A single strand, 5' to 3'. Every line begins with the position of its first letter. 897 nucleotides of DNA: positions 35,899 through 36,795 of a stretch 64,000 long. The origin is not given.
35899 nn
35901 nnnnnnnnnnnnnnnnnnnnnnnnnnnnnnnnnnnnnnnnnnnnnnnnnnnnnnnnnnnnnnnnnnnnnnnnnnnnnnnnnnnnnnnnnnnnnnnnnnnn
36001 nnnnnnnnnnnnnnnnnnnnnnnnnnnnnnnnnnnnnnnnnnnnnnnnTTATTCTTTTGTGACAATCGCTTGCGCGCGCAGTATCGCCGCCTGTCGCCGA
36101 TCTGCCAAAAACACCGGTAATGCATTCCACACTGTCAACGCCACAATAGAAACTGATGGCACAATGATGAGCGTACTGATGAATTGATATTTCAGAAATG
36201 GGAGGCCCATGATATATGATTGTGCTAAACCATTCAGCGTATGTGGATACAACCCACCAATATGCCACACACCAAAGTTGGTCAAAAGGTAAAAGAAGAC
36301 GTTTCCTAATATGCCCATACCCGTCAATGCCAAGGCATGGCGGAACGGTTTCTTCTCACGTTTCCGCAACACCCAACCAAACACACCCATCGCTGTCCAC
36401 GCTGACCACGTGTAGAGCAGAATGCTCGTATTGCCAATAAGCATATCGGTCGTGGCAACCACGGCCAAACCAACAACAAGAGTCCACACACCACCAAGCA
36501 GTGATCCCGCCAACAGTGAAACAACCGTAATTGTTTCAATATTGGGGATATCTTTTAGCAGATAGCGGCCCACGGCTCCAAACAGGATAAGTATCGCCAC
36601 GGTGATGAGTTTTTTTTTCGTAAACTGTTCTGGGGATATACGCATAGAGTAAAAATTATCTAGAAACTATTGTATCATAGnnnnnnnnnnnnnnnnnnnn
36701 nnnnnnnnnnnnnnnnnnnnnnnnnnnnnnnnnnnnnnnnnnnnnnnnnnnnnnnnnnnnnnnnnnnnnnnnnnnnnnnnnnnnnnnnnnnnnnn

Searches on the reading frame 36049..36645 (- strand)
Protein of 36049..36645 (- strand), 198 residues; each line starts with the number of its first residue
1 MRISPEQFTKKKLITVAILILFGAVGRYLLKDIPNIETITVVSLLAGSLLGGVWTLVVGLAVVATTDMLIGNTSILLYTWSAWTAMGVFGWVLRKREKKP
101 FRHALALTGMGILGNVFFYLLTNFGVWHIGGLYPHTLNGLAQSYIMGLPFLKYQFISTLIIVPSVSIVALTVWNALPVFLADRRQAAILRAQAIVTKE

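Call 3: search_protein_families(library=pfam, proteins=[window:36049-36645:-])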
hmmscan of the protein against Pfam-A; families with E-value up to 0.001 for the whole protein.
window:36049-36645:- (198 aa): 1 family
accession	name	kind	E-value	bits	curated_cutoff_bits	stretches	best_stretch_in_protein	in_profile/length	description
PF20221.3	DUF6580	-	3.5e-27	96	27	1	10-163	4-146/162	Family of unknown function (DUF6580)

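Call 4: search_protein_families(library=ncbifam, proteins=[window:36049-36645:-])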
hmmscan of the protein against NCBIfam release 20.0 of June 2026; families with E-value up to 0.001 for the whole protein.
window:36049-36645:- (198 aa): 1 family
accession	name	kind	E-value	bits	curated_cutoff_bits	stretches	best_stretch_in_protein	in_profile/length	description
TIGR04518.1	ECF_S_folT_fam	subfamily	0.00083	19.2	60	1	11-104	5-104/163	folate family ECF transporter S component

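Call 7: search_solved_structures(query=window:36049-36645:-, max_evalue=10, show_alignments=2)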
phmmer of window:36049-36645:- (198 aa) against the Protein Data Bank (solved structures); distinct sequences matched with E-value up to 10: 0.

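Call 25: find_homologous_proteins(query=window:36049-36645:-)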
Query window:36049-36645:- (198 aa): 98 proteins with E <= 0.001 among 1185 candidates.
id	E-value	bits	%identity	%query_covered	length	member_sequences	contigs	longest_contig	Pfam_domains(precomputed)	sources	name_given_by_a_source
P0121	1.1e-121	422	100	100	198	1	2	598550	PF20221.4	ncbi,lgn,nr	ncbi:MAG: hypothetical protein HYV32_05525 [Candidatus Kerfeldbacteria bacterium]|nr:hypothetical pr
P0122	6.3e-103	361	84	100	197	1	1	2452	PF20221.4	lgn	-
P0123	5.1e-84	299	69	99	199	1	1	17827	PF20221.4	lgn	-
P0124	9.3e-81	288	70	96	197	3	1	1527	PF20221.4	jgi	jgi:hypothetical protein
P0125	5.9e-80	286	71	92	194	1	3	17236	PF20221.4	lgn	-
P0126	4.2e-77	277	68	92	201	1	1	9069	PF20221.4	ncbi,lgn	-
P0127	6.3e-76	273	68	93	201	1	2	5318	PF20221.4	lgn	-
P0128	6.8e-76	273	69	92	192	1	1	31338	PF20221.4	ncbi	-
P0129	3.2e-75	270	64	97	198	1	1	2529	PF20221.4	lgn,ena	-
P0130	7.9e-75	269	66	93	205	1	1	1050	PF20221.4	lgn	-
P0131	1.2e-74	269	66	92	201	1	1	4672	PF20221.4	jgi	jgi:hypothetical protein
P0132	1.5e-74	268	68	88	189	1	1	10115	PF20221.4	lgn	-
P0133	3.6e-74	267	66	96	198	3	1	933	PF20221.4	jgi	-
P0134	3.9e-74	267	70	88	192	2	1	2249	PF20221.4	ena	-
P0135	7.1e-74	266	65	94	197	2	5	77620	PF20221.4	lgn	-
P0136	8.3e-74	266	67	91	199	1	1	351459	PF20221.4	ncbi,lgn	ncbi:MAG: DUF6580 family putative transport protein [Candidatus Kerfeldbacteria bacterium]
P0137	2.7e-73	264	65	94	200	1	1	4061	PF20221.4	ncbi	-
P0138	6.2e-73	263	69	88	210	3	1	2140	PF20221.4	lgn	-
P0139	2.5e-72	261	65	89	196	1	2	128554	PF20221.4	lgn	-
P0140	2.7e-72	261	69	85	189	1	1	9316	PF20221.4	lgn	-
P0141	3.2e-72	261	65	93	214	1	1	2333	PF20221.4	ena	-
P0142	3.3e-72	261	62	97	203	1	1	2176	PF20221.4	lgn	-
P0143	6.5e-72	260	61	96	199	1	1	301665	PF20221.4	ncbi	-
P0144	1.3e-71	259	66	90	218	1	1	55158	PF20221.4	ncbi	-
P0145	3.3e-71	257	65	91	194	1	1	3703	PF20221.4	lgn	-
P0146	7.3e-71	256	64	94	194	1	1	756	PF20221.4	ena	-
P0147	8.7e-71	256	65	93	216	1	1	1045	PF20221.4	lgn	-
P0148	9.1e-71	256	72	83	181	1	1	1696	PF20221.4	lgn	-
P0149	9.5e-71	256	64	91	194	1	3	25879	PF20221.4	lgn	-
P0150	1.9e-70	255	67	87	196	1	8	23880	PF20221.4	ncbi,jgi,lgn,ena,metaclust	metaclust:\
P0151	1.9e-70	255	67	87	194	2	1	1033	PF20221.4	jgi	-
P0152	2.0e-70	255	69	86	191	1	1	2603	PF20221.4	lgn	-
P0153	2.3e-70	255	63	96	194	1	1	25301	PF20221.4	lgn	-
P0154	3.2e-70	254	67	87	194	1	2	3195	PF20221.4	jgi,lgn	-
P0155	2.2e-69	251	67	87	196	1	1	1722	PF20221.4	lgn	-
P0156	3.0e-69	251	67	88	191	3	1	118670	PF20221.4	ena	-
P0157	5.6e-69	250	62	92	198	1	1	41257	PF20221.4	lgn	-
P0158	2.6e-68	248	68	84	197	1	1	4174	PF20221.4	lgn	-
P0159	7.1e-67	243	62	90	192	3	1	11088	PF20221.4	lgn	-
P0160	1.3e-66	242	65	87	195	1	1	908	PF20221.4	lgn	-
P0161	2.6e-66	241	62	93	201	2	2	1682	PF20221.4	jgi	jgi:hypothetical protein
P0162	6.4e-66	240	62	94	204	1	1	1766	PF20221.4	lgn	-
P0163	8.4e-66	240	61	92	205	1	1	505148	PF20221.4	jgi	-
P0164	3.2e-65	238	63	89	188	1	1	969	PF20221.4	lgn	-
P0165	4.8e-65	237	65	87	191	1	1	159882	PF20221.4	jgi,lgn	jgi:hypothetical protein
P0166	9.5e-65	236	68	83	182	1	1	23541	PF20221.4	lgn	-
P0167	6.6e-64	233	59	97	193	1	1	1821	PF20221.4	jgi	jgi:hypothetical protein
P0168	2.7e-63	231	64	87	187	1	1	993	PF20221.4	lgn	-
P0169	5.3e-62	227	61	92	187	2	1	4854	PF20221.4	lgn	-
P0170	9.2e-61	223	57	94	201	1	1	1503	PF20221.4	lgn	-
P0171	7.5e-60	220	65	80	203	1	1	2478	PF20221.4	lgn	-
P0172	1.9e-59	219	59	84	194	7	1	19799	PF20221.4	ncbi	-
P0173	2.7e-57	212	59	83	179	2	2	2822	PF20221.4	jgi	jgi:hypothetical protein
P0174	3.6e-56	208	54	94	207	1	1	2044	PF20221.4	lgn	-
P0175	3.5e-55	205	58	88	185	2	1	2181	PF20221.4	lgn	-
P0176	1.2e-54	203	49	99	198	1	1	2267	PF20221.4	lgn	-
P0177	2.9e-53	199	56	83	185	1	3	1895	PF20221.4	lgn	-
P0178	1.5e-52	196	54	90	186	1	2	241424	PF20221.4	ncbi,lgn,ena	-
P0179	2.2e-52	196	53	87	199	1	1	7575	PF20221.4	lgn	-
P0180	2.9e-52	195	56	81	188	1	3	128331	PF20221.4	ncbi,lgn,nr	ncbi:MAG: hypothetical protein PHW01_04585 [Patescibacteria group bacterium]|nr:hypothetical protein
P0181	7.1e-52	194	54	84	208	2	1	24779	PF20221.4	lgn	-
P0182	1.0e-51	194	52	84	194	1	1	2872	PF20221.4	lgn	-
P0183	1.8e-51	193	53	84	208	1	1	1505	PF20221.4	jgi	-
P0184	2.1e-51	193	55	81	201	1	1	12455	PF20221.4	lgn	-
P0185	5.4e-51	191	55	90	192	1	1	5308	PF20221.4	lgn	-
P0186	6.3e-50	188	54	87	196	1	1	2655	PF20221.4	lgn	-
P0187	1.1e-48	184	59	75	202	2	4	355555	PF20221.4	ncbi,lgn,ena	-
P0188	1.5e-47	180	51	89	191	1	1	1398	PF20221.4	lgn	-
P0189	2.8e-47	179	55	80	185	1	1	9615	PF20221.4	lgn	-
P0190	3.4e-47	179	50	93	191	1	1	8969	PF20221.4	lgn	-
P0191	6.9e-47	178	55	85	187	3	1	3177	PF20221.4,PF12822.13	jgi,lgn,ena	-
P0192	2.9e-46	176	55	83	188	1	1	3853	PF20221.4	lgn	-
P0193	4.2e-46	175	49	94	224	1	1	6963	PF20221.4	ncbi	ncbi:MAG: hypothetical protein ACD_43C00269G0009, partial [uncultured bacterium]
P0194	2.9e-45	173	52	92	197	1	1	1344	PF20221.4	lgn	-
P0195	6.4e-45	172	50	88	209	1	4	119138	PF20221.4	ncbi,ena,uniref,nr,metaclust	ncbi:MAG: hypothetical protein A3F54_04930 [Candidatus Kerfeldbacteria bacterium RIFCSPHIGHO2_12_FUL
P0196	3.0e-44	169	49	91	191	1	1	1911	PF20221.4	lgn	-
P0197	3.1e-43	166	51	83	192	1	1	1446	PF20221.4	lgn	-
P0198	4.5e-43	165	53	84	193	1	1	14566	PF20221.4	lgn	-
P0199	8.2e-43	165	49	89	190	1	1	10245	PF20221.4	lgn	-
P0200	3.0e-42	163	49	89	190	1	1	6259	PF20221.4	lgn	-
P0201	3.0e-42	163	47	87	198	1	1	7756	PF20221.4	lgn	-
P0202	2.9e-40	156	46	95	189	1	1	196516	PF20221.4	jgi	-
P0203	1.2e-39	154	50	73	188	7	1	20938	PF20221.4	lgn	-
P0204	2.1e-27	114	41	70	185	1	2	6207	PF20221.4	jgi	jgi:hypothetical protein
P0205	1.5e-26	112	45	66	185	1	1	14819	PF20221.4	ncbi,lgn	-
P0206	1.6e-26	111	44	75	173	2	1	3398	PF20221.4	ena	-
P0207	1.5e-25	108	41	77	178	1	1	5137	PF20221.4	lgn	-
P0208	4.2e-24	104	48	65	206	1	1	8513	PF20221.4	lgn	-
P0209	5.2e-24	103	39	91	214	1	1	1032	PF20221.4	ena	-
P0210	1.6e-21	95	38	80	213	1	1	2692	PF20221.4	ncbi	-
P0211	7.0e-21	93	35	83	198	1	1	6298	PF20221.4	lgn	-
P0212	4.1e-20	91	38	82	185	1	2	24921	PF20221.4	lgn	-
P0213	9.8e-20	89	34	83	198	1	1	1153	PF20221.4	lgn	-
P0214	8.2e-18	83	33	79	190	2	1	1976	PF20221.4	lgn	-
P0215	2.1e-16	78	34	73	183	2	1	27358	PF20221.4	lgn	-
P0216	9.2e-13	67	34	68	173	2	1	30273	PF20221.4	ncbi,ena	-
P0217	1.1e-11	63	29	64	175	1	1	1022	PF20221.4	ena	-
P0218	1.3e-10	60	38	64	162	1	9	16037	PF20221.4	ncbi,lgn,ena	-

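Call 29: search_solved_structures(query=A2, max_evalue=10, show_alignments=1)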
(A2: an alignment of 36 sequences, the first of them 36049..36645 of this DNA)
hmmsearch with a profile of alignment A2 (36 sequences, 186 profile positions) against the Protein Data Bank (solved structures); distinct sequences matched with E-value up to 10: 1.
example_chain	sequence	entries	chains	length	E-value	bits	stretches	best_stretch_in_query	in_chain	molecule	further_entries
6fnp_A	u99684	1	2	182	7.3e-05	25.6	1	5-110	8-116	Membrane protein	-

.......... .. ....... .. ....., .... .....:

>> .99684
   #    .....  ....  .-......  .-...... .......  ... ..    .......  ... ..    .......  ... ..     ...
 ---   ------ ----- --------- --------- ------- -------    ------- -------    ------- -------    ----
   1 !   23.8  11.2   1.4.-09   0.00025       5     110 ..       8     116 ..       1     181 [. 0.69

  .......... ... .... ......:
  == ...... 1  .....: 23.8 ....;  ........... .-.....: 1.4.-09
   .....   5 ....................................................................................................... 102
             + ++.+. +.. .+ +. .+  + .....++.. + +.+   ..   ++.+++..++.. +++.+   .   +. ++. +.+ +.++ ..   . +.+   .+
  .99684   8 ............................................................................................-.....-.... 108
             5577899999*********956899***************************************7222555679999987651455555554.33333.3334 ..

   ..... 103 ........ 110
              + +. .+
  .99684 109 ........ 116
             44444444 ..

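Call 38: predict_structure(alignment_id=A2)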
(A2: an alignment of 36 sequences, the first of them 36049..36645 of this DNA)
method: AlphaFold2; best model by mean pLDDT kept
length: 198 residues; sequences in the alignment: 36
mean_pLDDT: 95.1   pTM: 0.89
mean pLDDT of the five models: 95.1, 94.5, 94.4, 94.0, 93.9
residues with pLDDT >= 90: 177; 70-90: 20; 50-70: 1; < 50: 0
segments of 3 or more residues with pLDDT < 50: none
pLDDT, mean of each block of 10 residues (from residue 1): 91 97 95 91 97 96 92 88 97 87 97 98 96 97 98 97 98 95 98 95
secondary structure, 60 per line:
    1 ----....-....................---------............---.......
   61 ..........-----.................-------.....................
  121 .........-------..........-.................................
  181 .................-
elements in order: H5-8 H10-29 H39-50 H54-70 H76-92 H100-129 H137-146 H148-197

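Call 44: fold_search(model_id=the predicted structure, library=pdb)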
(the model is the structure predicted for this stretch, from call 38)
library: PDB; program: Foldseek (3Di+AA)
matches with E <= 10: 111; with E <= 0.001: 0
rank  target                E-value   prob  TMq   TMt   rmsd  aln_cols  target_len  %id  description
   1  7nnt_C                7.8e-02  0.99  0.42  0.47   7.1       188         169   15  Cryo-EM structure of the folate-specific ECF transporter complex in DDM micelles (released 2021-08-18)
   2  5d0y_A                1.6e-01  1.00  0.54  0.66   4.9       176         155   15  Substrate bound S-component of folate ECF transporter (released 2016-04-06)
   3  5x3x_M                1.9e-01  0.87  0.41  0.40  15.9       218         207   15  2.8A resolution structure of a cobalt energy-coupling factor transporter-CbiMQO (released 2017-04-05)
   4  6zg3_C                2.3e-01  0.93  0.45  0.44   6.7       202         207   22  the structure of ECF PanT transporter in a complex with a nanobody (released 2021-03-03)
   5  8c7p                  3.9e-01  0.98  0.55  0.60   5.9       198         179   15  Tagless BtuM in complex with cyanocobalamin (released 2024-01-31)
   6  4huq_S                5.5e-01  0.97  0.54  0.63   5.3       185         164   14  Crystal Structure of a transporter (released 2013-04-17)
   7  5kbw_A                7.3e-01  0.91  0.53  0.59   4.9       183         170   15  Crystal structure of TmRibU, the riboflavin-binding S subunit from the Thermotoga maritima ECF transporter (released 2016-06-29)
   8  4rfs_S                9.7e-01  0.82  0.47  0.49   6.1       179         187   16  Structure of a pantothenate energy coupling factor transporter (released 2014-12-24)
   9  7r4g_H                1.1e+00  0.11  0.20  0.15  13.5       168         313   16  Bovine complex I in the presence of IM1761092, slack class ii (Composite map) (released 2023-02-08)
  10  7r47_H                1.2e+00  0.10  0.21  0.16  14.2       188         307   18  Bovine complex I in the presence of IM1761092, deactive class iii (Composite map) (released 2023-02-08)
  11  7r48_H                1.6e+00  0.08  0.21  0.16  14.2       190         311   18  Bovine complex I in the presence of IM1761092, deactive class iv (Composite map) (released 2023-02-08)
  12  4z7f_D                1.9e+00  0.82  0.52  0.60   4.9       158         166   17  Crystal structure of FolT bound with folic acid (released 2015-07-29)
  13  5x3x_m                2.0e+00  0.47  0.44  0.43  10.4       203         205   14  2.8A resolution structure of a cobalt energy-coupling factor transporter-CbiMQO (released 2017-04-05)
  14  6zka_H                2.6e+00  0.08  0.22  0.15  17.1       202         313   16  Membrane domain of open complex I during turnover (released 2020-10-07)
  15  7smg_C                2.9e+00  0.06  0.17  0.20  13.2       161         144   11  Crystal structure of a (p)ppApp hydrolase from Bacteroides caccae (released 2022-11-09)
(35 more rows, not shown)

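Call 55: find_encoding_contigs(protein=P0216, flank=7000, max_places=1)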
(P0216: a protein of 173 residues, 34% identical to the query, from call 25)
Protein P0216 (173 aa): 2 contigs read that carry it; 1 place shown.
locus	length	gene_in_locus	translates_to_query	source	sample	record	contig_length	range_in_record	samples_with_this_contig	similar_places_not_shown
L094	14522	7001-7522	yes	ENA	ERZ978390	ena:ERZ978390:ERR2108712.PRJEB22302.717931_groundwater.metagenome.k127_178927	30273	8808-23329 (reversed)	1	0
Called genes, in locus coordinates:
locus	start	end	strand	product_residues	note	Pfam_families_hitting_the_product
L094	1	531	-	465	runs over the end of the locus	PF00890:FAD_binding_2 (weak), PF01134:GIDA, PF01266:DAO (faint), PF02737:3HCDH_N (faint), PF07992:Pyr_redox_2, PF12831:FAD_oxidored, PF00070:Pyr_redox, PF02852:Pyr_redox_dim, +3 more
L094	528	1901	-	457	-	PF00990:GGDEF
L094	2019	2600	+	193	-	PF04073:tRNA_edit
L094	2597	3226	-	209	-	PF00300:His_Phos_1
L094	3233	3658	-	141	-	PF02577:BFN_dom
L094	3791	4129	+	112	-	-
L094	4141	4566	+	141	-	-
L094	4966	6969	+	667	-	PF07715:Plug, PF00593:TonB_dep_Rec_b-barrel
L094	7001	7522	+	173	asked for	PF20221:DUF6580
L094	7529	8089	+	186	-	-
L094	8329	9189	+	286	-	PF00581:Rhodanese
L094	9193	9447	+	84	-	-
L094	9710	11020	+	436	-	PF00990:GGDEF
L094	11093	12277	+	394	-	PF08495:FIST, PF10442:FIST_C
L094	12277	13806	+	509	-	PF00512:HisKA, PF02518:HATPase_c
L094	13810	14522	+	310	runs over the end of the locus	PF00072:Response_reg, PF00990:GGDEF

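Call 56: find_encoding_contigs(protein=P0215, flank=7000, max_places=1)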
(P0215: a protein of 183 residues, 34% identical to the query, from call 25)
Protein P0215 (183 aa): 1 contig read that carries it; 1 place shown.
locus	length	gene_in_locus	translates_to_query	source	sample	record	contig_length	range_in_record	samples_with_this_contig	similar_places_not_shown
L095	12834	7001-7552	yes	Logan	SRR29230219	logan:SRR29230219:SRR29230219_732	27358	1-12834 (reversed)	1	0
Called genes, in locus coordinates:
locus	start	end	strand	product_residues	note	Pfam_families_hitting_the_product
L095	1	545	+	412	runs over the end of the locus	PF11104:PilM_2 (faint), PF02491:SHS2_FTSA, PF06723:MreB_Mbl, PF14450:FtsA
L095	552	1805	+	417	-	PF00091:Tubulin, PF12327:FtsZ_C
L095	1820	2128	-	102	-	-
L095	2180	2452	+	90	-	-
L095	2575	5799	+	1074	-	PF08471:Ribonuc_red_2_N, PF00317:Ribonuc_red_lgN (faint), PF02867:Ribonuc_red_lgC, PF12637:TSCPD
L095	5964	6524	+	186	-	PF01923:Cob_adeno_trans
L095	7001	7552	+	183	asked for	PF20221:DUF6580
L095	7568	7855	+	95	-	PF00085:Thioredoxin, PF13098:Thioredoxin_2 (weak)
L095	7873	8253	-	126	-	PF01050:MannoseP_isomer, PF07883:Cupin_2 (weak)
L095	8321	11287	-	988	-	PF00580:UvrD-helicase, PF01443:Viral_helicase1 (faint), PF13245:AAA_19, PF13604:AAA_30 (faint), PF13361:UvrD_C, PF13538:UvrD_C_2 (faint), PF12705:PDDEXK_1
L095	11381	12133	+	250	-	-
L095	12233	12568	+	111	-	-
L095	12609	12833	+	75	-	?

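Call 57: find_encoding_contigs(protein=P0218, flank=7000, max_places=2)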
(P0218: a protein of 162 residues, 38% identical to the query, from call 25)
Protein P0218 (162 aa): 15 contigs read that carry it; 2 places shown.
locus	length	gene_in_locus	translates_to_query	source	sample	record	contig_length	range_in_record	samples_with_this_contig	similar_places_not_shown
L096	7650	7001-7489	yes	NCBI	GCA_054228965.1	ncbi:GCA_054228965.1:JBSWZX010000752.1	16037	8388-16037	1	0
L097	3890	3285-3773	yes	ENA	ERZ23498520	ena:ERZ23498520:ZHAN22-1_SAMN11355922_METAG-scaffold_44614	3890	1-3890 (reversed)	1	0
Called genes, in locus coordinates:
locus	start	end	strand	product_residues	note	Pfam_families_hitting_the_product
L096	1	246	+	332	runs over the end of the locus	PF01370:Epimerase, PF04321:RmlD_sub_bind (weak), PF16363:GDP_Man_Dehyd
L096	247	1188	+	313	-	PF01073:3Beta_HSD, PF01370:Epimerase, PF02719:Polysacc_synt_2 (weak), PF04321:RmlD_sub_bind, PF16363:GDP_Man_Dehyd, PF07993:NAD_binding_4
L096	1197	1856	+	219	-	PF01209:Ubie_methyltran, PF13489:Methyltransf_23, PF07021:MetW (weak), PF13847:Methyltransf_31, PF08241:Methyltransf_11, PF08242:Methyltransf_12, PF13649:Methyltransf_25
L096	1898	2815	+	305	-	PF00676:E1_dh, PF13292:DXP_synthase_N (weak)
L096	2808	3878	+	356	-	PF02779:Transket_pyr, PF02780:Transketolase_C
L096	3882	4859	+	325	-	-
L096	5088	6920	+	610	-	PF07715:Plug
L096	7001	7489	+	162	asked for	PF20221:DUF6580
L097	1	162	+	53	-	?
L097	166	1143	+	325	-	-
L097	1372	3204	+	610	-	PF07715:Plug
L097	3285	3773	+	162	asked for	PF20221:DUF6580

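Call 60: search_protein_families(library=pfam, proteins=[L095:5964-6524:+, L095:7001-7552:+, L094:7001-7522:+, L094:4966-6969:+], max_evalue=0.01)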
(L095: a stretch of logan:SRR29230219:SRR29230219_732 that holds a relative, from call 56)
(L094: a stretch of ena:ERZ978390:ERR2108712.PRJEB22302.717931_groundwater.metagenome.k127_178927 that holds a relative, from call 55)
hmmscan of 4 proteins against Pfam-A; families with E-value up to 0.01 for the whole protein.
L095:5964-6524:+ (186 aa): 1 family
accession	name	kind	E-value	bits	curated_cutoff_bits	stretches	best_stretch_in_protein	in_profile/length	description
PF01923.23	Cob_adeno_trans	-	6.6e-50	169.9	24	1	3-169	1-170/171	Cobalamin adenosyltransferase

L095:7001-7552:+ (183 aa): 1 family
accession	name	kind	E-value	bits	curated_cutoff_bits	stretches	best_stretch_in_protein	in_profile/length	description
PF20221.3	DUF6580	-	1.7e-45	155.6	27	1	12-165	9-156/162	Family of unknown function (DUF6580)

L094:7001-7522:+ (173 aa): 1 family
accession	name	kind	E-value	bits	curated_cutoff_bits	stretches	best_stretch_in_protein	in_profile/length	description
PF20221.3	DUF6580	-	2.1e-52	178.1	27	1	8-161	8-156/162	Family of unknown function (DUF6580)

L094:4966-6969:+ (667 aa): 2 families
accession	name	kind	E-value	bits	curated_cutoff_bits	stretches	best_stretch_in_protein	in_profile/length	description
PF00593.30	TonB_dep_Rec_b-barrel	-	1.5e-36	127.7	27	1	233-630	60-436/436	TonB dependent receptor-like, beta-barrel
PF07715.20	Plug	-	9.7e-22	77.9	23.9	1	47-157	3-107/107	TonB-dependent Receptor Plug Domain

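Call 61: search_protein_families(library=ncbifam, proteins=[L094:4966-6969:+, L096:5088-6920:+, L095:5964-6524:+], max_evalue=0.01)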
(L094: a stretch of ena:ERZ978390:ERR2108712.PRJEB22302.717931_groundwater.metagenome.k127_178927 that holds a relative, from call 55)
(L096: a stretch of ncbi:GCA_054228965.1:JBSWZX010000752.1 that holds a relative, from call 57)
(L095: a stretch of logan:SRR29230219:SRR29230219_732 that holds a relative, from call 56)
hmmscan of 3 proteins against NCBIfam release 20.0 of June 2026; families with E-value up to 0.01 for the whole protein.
L094:4966-6969:+ (667 aa): 30 families (the best 25 are shown)
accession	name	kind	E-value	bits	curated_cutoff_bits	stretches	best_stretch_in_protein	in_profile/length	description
TIGR01783.1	TonB-siderophor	subfamily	2.8e-42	145.2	223.5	2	371-649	365-637/649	TonB-dependent siderophore receptor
TIGR01779.1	TonB-B12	equivalog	6.1e-39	134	599.7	1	46-635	42-593/614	TonB-dependent vitamin B12 receptor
TIGR01785.1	TonB-hemin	subfamily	7e-36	123.9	316.85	2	313-644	299-663/677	TonB-dependent heme/hemoglobin receptor family protein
TIGR01786.1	TonB-hemlactrns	subfamily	4.7e-33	114.5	323.75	2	41-167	13-138/719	TonB-dependent hemoglobin/transferrin/lactoferrin family receptor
NF041535.1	TonB_rec_PqqU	equivalog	1.2e-30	106.5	1200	2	355-642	357-650/676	TonB-dependent receptor PqqU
NF007926.1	PRK10641.1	equivalog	3.1e-27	95.4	836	2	45-186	40-174/617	TonB-dependent vitamin B12 receptor BtuB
NF007478.2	PRK10064.1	equivalog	2.1e-19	69.2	745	1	14-167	14-162/663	catecholate siderophore receptor CirA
NF053590.1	TonB_dep_TOL0244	equivalog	1.3e-18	66.9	645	1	43-411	22-366/604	TOL_0244 family TonB-dependent receptor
NF010010.0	PRK13483.1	equivalog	1.4e-17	62.9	927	1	47-166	48-166/660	ligand-gated channel protein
NF049947.1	TonB_dep_PCPU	exception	9.4e-17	60.4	800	2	49-246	50-251/685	TonB-dependent receptor, PCPU motif-type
NF010012.0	PRK13486.1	equivalog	1.2e-14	53.6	924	1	50-169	43-164/696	TonB-dependent receptor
NF010038.0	PRK13513.1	equivalog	1.6e-14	53.4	942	1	47-166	50-168/659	ligand-gated channel protein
NF010048.1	PRK13524.1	subfamily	4.7e-14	51.8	493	1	51-167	55-180/744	FepA family TonB-dependent siderophore receptor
NF049946.1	TonB_dep_CU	exception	1.3e-13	50.1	700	2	123-168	131-175/683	TonB-dependent receptor, CU motif-type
NF049944.1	TonB_dep_PUIUD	equivalog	2.5e-13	49.3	850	1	50-210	58-221/686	TonB-dependent receptor, PUIUD motif-type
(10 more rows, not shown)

L096:5088-6920:+ (610 aa): 8 families
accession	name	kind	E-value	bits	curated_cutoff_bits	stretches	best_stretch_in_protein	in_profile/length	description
TIGR01779.1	TonB-B12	equivalog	1.3e-43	149.5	599.7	1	52-602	48-606/614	TonB-dependent vitamin B12 receptor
NF007926.1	PRK10641.1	equivalog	1.1e-40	139.9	836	1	52-602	47-609/617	TonB-dependent vitamin B12 receptor BtuB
TIGR01786.1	TonB-hemlactrns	subfamily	1.2e-14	53.7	323.75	1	42-159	14-133/719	TonB-dependent hemoglobin/transferrin/lactoferrin family receptor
NF010038.0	PRK13513.1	equivalog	3.9e-13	48.8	942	1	53-316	56-312/659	ligand-gated channel protein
TIGR01785.1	TonB-hemin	subfamily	2.3e-12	46.2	316.85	1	45-287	14-262/677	TonB-dependent heme/hemoglobin receptor family protein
NF010010.0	PRK13483.1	equivalog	2.8e-09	35.5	927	1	55-460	56-490/660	ligand-gated channel protein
NF038079.1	TonB_sider_MxcH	equivalog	6.1e-08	31.2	925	1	78-168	160-247/792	TonB-dependent siderophore myxochelin receptor MxcH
NF053590.1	TonB_dep_TOL0244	equivalog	3.6e-06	25.9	645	1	37-333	18-308/604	TOL_0244 family TonB-dependent receptor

L095:5964-6524:+ (186 aa): 1 family
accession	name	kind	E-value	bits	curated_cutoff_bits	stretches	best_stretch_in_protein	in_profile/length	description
TIGR00636.1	PduO_Nterm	equivalog_domain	7.2e-44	149.5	108.45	1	4-182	1-171/171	cob(I)yrinic acid a,c-diamide adenosyltransferase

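Call 68: search_protein_families(library=pfam, proteins=[L095:2180-2452:+, L095:1820-2128:-], max_evalue=0.01)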
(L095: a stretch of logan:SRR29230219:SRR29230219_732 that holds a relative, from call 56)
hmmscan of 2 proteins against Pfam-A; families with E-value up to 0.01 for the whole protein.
L095:2180-2452:+ (90 aa): 2 families
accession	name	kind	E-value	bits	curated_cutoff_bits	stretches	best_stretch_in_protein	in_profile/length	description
PF07456.16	Hpre_diP_synt_I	-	0.004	17.6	30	1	10-82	66-143/147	Heptaprenyl diphosphate synthase component I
PF13303.11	PTS_EIIC_2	-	0.0044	16.6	28.9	1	10-89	63-142/327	Phosphotransferase system, EIIC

L095:1820-2128:- (102 aa): 0 families
